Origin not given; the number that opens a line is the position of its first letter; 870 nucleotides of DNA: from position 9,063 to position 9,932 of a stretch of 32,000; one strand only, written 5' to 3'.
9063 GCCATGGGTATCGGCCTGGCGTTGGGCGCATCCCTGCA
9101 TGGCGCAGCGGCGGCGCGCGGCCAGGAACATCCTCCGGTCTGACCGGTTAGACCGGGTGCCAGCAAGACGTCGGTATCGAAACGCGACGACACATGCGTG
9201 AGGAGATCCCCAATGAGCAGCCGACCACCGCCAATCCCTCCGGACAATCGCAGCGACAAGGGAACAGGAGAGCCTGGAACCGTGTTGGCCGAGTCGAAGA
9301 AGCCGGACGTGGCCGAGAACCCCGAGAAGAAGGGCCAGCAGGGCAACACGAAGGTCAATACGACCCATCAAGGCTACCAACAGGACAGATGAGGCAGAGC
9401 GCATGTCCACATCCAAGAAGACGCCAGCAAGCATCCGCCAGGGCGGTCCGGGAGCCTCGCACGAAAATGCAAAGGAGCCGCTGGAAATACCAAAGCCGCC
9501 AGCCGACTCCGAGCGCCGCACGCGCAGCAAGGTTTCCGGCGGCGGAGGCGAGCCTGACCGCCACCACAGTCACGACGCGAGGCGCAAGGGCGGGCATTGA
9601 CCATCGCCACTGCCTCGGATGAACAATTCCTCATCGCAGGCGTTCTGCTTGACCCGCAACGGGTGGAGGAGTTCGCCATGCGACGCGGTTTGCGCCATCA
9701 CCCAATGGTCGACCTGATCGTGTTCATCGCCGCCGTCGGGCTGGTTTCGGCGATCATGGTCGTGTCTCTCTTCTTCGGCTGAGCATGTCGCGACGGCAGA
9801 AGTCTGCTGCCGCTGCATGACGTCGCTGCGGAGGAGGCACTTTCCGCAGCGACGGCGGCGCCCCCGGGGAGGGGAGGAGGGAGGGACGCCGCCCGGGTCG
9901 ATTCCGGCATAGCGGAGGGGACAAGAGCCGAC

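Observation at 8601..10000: Four general-stress (EcfG/RpoE2-type) promoter motifs packed into 1.4 kb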

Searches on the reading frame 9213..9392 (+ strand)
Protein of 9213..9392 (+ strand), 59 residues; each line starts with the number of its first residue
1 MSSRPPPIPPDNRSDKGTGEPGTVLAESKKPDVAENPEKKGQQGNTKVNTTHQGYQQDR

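Call 5: search_protein_families(library=pfam, proteins=[window:9213-9392:+], max_evalue=0.01)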
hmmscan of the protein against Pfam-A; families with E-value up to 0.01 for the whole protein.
window:9213-9392:+ (59 aa): 0 families

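Call 60: search_protein_families(library=ncbifam, proteins=[window:9213-9392:+], max_evalue=1)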
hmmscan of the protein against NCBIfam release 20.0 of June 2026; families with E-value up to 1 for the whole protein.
window:9213-9392:+ (59 aa): 0 families

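Call 75: find_homologous_proteins(query=window:9213-9392:+, max_evalue=0.01)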
Query window:9213-9392:+ (59 aa): 79 proteins with E <= 0.01 among 80 candidates.
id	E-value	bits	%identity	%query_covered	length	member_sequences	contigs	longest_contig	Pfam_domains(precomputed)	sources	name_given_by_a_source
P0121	1.3e-29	118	97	100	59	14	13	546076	-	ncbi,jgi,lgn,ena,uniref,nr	ncbi:hypothetical protein [Sinorhizobium meliloti]|jgi:hypothetical protein|uniref:hypothetical prot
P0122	1.8e-28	115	96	76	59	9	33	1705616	-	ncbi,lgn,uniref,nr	ncbi:hypothetical protein GOA77_16440 [Sinorhizobium meliloti]|uniref:hypothetical protein n=1 Tax=R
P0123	1.7e-27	112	97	100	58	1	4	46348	-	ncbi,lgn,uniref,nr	ncbi:hypothetical protein CN213_19010 [Sinorhizobium meliloti]|uniref:hypothetical protein n=1 Tax=R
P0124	3.9e-25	104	85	100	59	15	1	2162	-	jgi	jgi:hypothetical protein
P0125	6.1e-25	104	83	100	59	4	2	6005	-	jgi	jgi:hypothetical protein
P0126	5.1e-24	101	83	100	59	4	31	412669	-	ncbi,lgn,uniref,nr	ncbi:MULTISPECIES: hypothetical protein [Sinorhizobium]|uniref:hypothetical protein n=1 Tax=Sinorhiz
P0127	1.9e-22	96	83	100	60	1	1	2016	-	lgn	-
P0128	3.0e-21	92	78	100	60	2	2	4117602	-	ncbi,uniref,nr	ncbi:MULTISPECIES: hypothetical protein [Sinorhizobium]|uniref:Uncharacterized protein n=1 Tax=Sinor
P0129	3.5e-21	92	78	100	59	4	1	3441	-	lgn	-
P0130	1.1e-18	84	84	83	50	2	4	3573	-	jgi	jgi:hypothetical protein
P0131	1.2e-16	78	64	100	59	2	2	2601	-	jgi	jgi:hypothetical protein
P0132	1.8e-16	77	67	100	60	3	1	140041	-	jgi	jgi:hypothetical protein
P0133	2.4e-16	77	72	100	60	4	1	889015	-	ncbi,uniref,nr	ncbi:hypothetical protein NXC14_PC00446 (plasmid) [Rhizobium sp. NXC14]|uniref:hypothetical protein 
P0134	9.5e-16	75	67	100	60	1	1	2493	-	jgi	-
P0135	2.2e-15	74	70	100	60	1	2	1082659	-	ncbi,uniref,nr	ncbi:hypothetical protein NXC12_PE00390 (plasmid) [Rhizobium etli]|uniref:Uncharacterized protein n=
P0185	2.8e-10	58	61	97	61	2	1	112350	-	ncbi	ncbi:hypothetical protein [Bosea thiooxidans]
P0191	1.6e-9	55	54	100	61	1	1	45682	-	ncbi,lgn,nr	ncbi:MAG: uncharacterized protein JWR75_955 [Devosia sp.]|nr:uncharacterized protein [Devosia sp.]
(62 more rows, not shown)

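Call 77: find_encoding_contigs(protein=P0135, flank=1500, max_places=1)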
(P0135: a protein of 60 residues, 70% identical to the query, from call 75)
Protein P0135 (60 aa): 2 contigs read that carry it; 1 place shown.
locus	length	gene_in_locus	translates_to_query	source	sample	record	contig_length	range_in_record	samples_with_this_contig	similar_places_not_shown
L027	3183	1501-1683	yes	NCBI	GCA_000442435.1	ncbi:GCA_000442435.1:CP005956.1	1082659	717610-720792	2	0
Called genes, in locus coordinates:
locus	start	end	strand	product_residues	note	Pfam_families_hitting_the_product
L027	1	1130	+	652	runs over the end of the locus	PF02446:Glyco_hydro_77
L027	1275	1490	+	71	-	-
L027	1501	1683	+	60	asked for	-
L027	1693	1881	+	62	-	-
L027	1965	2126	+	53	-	-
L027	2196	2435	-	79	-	-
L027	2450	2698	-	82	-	-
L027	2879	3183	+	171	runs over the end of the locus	-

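Call 78: find_encoding_contigs(protein=P0185, flank=1500, max_places=1)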
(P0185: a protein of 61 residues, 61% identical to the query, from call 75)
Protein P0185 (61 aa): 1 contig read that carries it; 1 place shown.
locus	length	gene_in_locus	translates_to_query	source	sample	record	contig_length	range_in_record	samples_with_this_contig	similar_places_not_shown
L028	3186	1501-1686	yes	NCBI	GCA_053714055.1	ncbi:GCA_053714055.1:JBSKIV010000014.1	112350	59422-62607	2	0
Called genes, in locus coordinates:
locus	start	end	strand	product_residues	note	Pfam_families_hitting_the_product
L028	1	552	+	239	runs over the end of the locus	PF01895:PhoU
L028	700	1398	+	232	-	PF00072:Response_reg, PF00486:Trans_reg_C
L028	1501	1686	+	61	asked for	-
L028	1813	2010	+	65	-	-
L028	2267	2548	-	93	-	PF11373:DUF3175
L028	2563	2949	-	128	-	PF11964:SpoIIAA-like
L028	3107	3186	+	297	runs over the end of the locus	PF00528:BPD_transp_1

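Call 80: find_encoding_contigs(protein=P0191, flank=1500, max_places=1)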
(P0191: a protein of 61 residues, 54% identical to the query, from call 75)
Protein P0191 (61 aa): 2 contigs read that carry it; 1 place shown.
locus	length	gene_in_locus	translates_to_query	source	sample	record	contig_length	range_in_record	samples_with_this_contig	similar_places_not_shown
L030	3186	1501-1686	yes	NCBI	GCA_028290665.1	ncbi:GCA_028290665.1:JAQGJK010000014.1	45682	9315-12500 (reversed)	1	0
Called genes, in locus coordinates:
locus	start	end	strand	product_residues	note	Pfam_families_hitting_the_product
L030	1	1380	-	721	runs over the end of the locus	PF20656:MS_N, PF20658:MSG_insertion, PF01274:MS_TIM-barrel, PF20659:MS_C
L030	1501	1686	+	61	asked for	-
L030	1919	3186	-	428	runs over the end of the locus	PF01979:Amidohydro_1, PF07969:Amidohydro_3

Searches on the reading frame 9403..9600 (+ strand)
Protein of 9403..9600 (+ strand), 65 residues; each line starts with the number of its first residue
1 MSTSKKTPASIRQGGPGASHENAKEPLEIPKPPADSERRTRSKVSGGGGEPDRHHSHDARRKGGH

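Call 5: search_protein_families(library=pfam, proteins=[window:9403-9600:+], max_evalue=0.01)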
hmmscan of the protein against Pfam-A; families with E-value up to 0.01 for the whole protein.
window:9403-9600:+ (65 aa): 0 families

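Call 60: search_protein_families(library=ncbifam, proteins=[window:9403-9600:+], max_evalue=1)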
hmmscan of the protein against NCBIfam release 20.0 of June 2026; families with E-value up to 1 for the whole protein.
window:9403-9600:+ (65 aa): 0 families

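Call 76: find_homologous_proteins(query=window:9403-9600:+, max_evalue=0.01)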
Query window:9403-9600:+ (65 aa): 822 proteins with E <= 0.01 among 823 candidates; the best 120 are listed.
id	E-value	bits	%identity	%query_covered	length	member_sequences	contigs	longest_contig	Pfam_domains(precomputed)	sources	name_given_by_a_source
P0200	2.1e-33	131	98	100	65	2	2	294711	-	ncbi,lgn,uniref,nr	ncbi:hypothetical protein CN235_03905 [Sinorhizobium meliloti]|uniref:hypothetical protein n=1 Tax=R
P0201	2.5e-33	131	98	100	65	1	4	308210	-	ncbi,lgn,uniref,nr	ncbi:hypothetical protein [Sinorhizobium meliloti]|uniref:hypothetical protein n=1 Tax=Rhizobium mel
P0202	3.6e-33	130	98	100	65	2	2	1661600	-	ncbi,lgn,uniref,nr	ncbi:hypothetical protein [Sinorhizobium meliloti]|uniref:hypothetical protein n=1 Tax=Rhizobium mel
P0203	5.0e-33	130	98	100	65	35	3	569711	-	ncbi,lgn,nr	ncbi:hypothetical protein GOB14_01350 [Sinorhizobium meliloti]|nr:hypothetical protein [Sinorhizobiu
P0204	6.6e-33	129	98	100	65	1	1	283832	-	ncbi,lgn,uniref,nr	ncbi:hypothetical protein [Sinorhizobium meliloti]|uniref:hypothetical protein n=1 Tax=Rhizobium mel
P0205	8.7e-33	129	98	100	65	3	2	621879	-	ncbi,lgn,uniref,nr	ncbi:hypothetical protein GOA75_00410 [Sinorhizobium meliloti]|uniref:hypothetical protein n=1 Tax=R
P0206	1.9e-32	128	97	100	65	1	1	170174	-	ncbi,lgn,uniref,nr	ncbi:hypothetical protein GHK58_23710 [Sinorhizobium meliloti]|uniref:hypothetical protein n=1 Tax=R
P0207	2.0e-29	118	92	100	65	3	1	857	-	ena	-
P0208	9.0e-28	113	86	100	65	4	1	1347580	-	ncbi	-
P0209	2.8e-26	108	84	98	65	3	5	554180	-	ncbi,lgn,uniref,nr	ncbi:hypothetical protein [Rhizobium leucaenae]|uniref:Uncharacterized protein n=1 Tax=Rhizobium leu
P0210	3.0e-26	108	84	98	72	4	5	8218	-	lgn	-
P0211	4.3e-26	108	83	98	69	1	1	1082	-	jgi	jgi:hypothetical protein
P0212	4.5e-26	108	83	98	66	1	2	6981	-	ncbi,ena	-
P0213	4.6e-26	108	83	98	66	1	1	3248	-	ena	-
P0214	8.6e-26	107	85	95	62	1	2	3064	-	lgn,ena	-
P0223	3.0e-25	105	83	98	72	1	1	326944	-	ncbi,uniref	ncbi:hypothetical protein [Mesorhizobium sp. M0496]|uniref:hypothetical protein n=1 Tax=Mesorhizobiu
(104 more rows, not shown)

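Call 79: find_encoding_contigs(protein=P0223, flank=1500, max_places=1)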
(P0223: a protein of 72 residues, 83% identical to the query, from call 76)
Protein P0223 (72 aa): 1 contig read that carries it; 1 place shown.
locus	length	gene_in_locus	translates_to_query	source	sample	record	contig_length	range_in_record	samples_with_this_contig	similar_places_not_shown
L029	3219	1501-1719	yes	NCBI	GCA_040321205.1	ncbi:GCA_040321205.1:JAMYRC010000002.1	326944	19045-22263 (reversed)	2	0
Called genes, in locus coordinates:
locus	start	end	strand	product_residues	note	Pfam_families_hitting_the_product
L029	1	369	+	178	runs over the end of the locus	PF00583:Acetyltransf_1, PF13508:Acetyltransf_7, PF13673:Acetyltransf_10 (weak)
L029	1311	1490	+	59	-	-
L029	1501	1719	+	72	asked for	-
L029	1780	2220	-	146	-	-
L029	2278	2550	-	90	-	-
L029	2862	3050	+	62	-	PF11450:DUF3008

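Call 96: search_solved_structures(query=A2, max_evalue=1)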
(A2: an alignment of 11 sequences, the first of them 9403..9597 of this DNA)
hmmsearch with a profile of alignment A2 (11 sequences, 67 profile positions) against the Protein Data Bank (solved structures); distinct sequences matched with E-value up to 1: 0.

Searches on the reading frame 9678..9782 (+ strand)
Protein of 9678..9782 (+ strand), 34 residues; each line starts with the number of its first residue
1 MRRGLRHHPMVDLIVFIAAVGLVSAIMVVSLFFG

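Call 5: search_protein_families(library=pfam, proteins=[window:9678-9782:+], max_evalue=0.01)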
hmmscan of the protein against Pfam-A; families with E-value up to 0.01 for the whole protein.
window:9678-9782:+ (34 aa): 0 families

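Call 60: search_protein_families(library=ncbifam, proteins=[window:9678-9782:+], max_evalue=1)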
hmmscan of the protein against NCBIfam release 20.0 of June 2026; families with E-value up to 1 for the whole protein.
window:9678-9782:+ (34 aa): 0 families

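Call 91: search_protein_representatives(protein=window:9678-9782:+)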
Query: 34 residues. Proteins with E-value up to 0.001 (for the whole library): 1; up to 1e-10: 0; up to 1e-30: 0. The best 1 are listed.
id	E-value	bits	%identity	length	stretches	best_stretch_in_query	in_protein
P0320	3.7e-05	38.4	81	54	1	8-34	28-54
